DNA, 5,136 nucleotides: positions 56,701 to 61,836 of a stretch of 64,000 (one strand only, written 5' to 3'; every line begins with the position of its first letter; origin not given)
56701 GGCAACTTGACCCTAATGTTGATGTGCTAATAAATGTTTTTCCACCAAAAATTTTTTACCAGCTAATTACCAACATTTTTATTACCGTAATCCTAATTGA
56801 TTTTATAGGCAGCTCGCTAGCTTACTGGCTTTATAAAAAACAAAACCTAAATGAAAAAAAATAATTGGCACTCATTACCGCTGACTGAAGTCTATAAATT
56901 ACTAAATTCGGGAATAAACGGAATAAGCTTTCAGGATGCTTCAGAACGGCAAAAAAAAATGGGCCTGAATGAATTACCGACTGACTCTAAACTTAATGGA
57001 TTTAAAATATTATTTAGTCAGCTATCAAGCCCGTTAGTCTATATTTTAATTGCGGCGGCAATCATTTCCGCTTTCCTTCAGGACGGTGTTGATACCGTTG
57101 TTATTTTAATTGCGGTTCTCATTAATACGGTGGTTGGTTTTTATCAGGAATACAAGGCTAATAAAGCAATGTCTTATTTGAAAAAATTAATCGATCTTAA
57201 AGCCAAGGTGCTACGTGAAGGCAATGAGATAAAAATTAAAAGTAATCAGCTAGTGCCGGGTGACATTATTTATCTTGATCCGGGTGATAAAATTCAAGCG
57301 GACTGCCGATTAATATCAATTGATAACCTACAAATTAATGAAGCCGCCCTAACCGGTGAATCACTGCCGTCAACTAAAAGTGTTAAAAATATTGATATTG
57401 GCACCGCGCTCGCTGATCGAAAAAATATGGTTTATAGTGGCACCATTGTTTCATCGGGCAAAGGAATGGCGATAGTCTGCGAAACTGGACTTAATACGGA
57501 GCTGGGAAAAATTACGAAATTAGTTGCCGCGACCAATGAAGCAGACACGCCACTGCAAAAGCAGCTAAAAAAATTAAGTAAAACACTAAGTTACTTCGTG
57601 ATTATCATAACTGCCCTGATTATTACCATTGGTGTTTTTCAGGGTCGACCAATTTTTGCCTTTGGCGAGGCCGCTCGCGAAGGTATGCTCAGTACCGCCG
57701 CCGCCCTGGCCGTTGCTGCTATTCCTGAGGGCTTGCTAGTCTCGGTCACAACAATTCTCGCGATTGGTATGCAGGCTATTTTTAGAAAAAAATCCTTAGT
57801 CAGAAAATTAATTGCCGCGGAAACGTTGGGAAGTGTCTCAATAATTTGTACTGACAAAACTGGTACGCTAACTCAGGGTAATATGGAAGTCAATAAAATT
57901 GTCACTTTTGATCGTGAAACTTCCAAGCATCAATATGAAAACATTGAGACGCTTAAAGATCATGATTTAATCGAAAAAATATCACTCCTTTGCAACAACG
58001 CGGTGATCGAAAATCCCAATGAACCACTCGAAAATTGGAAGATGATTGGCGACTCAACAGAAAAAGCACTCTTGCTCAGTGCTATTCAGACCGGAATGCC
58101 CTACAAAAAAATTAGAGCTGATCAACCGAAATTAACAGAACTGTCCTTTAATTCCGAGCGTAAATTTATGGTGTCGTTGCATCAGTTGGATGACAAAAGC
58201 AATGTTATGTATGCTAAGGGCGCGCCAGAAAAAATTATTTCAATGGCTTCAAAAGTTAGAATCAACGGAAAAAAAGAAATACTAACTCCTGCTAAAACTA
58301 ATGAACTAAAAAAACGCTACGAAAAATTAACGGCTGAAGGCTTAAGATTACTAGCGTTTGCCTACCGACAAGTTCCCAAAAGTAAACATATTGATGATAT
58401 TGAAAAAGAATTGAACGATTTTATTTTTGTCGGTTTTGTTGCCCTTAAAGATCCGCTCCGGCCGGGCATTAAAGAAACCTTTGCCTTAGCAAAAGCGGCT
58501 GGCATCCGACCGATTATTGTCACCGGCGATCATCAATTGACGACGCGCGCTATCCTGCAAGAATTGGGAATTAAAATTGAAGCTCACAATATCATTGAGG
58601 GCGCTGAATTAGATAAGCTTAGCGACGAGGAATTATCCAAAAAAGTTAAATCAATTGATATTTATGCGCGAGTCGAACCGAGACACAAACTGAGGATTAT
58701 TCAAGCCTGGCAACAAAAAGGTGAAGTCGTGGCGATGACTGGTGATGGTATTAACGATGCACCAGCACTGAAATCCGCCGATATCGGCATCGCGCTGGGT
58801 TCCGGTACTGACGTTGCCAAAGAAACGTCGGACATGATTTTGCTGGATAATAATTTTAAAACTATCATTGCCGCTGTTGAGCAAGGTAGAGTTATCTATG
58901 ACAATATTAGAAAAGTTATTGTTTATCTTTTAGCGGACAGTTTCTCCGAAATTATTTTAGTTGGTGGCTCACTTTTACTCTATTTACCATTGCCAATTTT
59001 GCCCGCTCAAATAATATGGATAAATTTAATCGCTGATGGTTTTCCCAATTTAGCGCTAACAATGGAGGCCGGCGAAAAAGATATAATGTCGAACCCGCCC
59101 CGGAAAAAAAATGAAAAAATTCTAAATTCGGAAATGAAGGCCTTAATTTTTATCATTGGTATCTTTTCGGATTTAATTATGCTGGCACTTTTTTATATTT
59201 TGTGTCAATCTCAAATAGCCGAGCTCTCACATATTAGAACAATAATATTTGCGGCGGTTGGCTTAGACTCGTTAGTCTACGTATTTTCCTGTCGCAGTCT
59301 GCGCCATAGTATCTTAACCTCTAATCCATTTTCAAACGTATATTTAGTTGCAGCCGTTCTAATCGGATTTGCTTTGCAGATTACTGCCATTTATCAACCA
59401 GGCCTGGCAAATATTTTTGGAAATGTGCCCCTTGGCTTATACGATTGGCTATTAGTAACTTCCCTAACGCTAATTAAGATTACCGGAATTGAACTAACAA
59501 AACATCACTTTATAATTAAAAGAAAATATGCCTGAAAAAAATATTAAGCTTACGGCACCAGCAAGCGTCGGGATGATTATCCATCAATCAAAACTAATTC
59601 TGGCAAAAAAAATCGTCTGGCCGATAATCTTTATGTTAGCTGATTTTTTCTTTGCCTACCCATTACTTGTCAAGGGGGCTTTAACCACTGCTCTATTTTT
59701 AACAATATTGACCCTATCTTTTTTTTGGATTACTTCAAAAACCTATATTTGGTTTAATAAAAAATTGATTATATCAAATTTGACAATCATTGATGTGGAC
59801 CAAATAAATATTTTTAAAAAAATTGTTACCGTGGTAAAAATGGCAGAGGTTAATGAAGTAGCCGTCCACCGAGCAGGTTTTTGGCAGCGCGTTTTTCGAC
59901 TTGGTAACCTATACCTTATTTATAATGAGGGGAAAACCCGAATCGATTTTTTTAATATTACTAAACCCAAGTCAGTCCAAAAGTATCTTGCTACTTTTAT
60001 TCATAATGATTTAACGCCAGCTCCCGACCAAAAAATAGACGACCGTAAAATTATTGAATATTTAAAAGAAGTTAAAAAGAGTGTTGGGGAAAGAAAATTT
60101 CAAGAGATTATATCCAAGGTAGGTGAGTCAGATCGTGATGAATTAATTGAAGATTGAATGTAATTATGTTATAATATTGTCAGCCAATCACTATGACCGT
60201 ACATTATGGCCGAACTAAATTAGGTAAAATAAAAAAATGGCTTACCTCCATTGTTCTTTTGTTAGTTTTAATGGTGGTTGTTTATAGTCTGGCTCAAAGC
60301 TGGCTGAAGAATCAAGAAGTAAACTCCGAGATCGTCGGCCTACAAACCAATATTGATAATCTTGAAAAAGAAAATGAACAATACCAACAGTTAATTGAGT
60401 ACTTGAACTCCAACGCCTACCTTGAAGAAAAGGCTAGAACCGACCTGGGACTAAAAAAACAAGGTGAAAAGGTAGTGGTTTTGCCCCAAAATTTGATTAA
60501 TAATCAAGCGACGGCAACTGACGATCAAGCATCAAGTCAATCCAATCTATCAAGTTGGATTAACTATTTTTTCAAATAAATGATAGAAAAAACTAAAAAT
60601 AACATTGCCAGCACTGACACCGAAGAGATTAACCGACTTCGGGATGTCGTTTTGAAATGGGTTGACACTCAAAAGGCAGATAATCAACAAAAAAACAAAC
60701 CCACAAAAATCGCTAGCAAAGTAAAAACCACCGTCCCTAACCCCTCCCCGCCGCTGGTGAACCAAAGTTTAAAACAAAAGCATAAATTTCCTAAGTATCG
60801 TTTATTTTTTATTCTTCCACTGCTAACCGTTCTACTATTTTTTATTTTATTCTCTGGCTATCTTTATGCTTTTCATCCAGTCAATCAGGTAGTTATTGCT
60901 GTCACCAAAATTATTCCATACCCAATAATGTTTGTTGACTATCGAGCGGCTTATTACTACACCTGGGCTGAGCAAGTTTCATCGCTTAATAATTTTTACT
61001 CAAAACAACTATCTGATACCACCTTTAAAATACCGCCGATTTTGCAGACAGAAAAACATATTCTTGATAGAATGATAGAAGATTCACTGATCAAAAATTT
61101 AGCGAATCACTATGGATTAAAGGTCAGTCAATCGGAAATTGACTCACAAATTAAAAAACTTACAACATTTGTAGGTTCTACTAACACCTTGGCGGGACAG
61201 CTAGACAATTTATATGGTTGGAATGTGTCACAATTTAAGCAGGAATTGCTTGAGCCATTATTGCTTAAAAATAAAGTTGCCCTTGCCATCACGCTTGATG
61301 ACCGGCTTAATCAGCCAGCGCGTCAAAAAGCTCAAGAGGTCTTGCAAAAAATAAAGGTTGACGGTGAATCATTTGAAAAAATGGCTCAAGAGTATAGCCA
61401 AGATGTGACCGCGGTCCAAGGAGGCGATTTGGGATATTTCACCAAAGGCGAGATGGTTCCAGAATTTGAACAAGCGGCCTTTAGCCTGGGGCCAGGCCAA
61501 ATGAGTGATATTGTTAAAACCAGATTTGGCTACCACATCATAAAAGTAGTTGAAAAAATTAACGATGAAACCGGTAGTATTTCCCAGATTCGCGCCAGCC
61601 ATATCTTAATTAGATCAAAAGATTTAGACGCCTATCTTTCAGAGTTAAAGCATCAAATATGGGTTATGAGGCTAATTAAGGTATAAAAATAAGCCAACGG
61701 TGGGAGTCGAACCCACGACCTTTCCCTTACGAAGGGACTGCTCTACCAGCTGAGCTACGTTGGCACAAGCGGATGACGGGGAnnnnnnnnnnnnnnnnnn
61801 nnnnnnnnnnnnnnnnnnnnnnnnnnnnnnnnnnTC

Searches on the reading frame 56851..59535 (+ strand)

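Call 83: search_protein_families(library=pfam, proteins=[window:56851-59535:+], max_evalue=0.001)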
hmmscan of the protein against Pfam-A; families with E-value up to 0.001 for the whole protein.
window:56851-59535:+ (894 aa): 7 families
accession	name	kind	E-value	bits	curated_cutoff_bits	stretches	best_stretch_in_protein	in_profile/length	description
PF00122.25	E1-E2_ATPase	-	1.5e-51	174.9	28.1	1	113-312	2-180/181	E1-E2 ATPase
PF00689.26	Cation_ATPase_C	-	5.1e-43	147.3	27.3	1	713-884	1-173/175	Cation transporting ATPase, C-terminus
PF13246.12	Cation_ATPase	-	5.1e-23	81.4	21.7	1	380-468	2-90/91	Cation transport ATPase (P-type)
PF00702.32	Hydrolase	-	1e-22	81.9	26.4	1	331-644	3-191/191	haloacid dehalogenase-like hydrolase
PF00690.31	Cation_ATPase_N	-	8.3e-17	61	20.4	1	6-73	1-69/69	Cation transporter/ATPase, N-terminus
PF08282.18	Hydrolase_3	-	1.1e-07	32.4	20.9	1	616-672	195-251/255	haloacid dehalogenase-like hydrolase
PF12710.13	HAD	-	3.3e-07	31.3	27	1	514-641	58-189/189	haloacid dehalogenase-like hydrolase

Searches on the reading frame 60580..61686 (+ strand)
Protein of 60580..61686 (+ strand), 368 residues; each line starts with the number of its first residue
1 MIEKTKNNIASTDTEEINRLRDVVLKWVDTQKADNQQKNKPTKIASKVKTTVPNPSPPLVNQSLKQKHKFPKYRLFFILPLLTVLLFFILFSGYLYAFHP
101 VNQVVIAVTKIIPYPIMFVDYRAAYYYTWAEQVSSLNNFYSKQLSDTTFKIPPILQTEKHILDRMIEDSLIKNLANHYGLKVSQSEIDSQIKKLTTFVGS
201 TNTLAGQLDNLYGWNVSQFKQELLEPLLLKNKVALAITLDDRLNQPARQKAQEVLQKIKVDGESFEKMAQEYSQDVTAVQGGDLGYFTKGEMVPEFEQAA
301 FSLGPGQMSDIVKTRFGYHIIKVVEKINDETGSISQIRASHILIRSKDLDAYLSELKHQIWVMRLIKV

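Call 83: search_protein_families(library=pfam, proteins=[window:60580-61686:+], max_evalue=0.001)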
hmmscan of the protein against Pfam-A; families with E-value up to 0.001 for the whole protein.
window:60580-61686:+ (368 aa): 6 families
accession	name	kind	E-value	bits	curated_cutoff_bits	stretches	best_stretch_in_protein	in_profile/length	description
PF13616.12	Rotamase_3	-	3.2e-28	99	22.5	1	241-326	30-115/116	PPIC-type PPIASE domain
PF00639.27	Rotamase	-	1.9e-25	90.1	21.7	1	242-324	13-96/97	PPIC-type PPIASE domain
PF13145.12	Rotamase_2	-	3.8e-10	41.1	27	1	246-338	31-120/121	PPIC-type PPIASE domain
PF13624.11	SurA_N_3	-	9e-09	35.8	27.2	1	78-198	15-124/162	SurA-like N-terminal domain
PF13623.11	SurA_N_2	-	1.5e-06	28.6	28.5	1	76-198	12-130/145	SurA-like N-terminal domain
PF09312.16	SurA_N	-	6.2e-05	23.6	30.8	1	141-196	26-81/118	SurA N-terminal domain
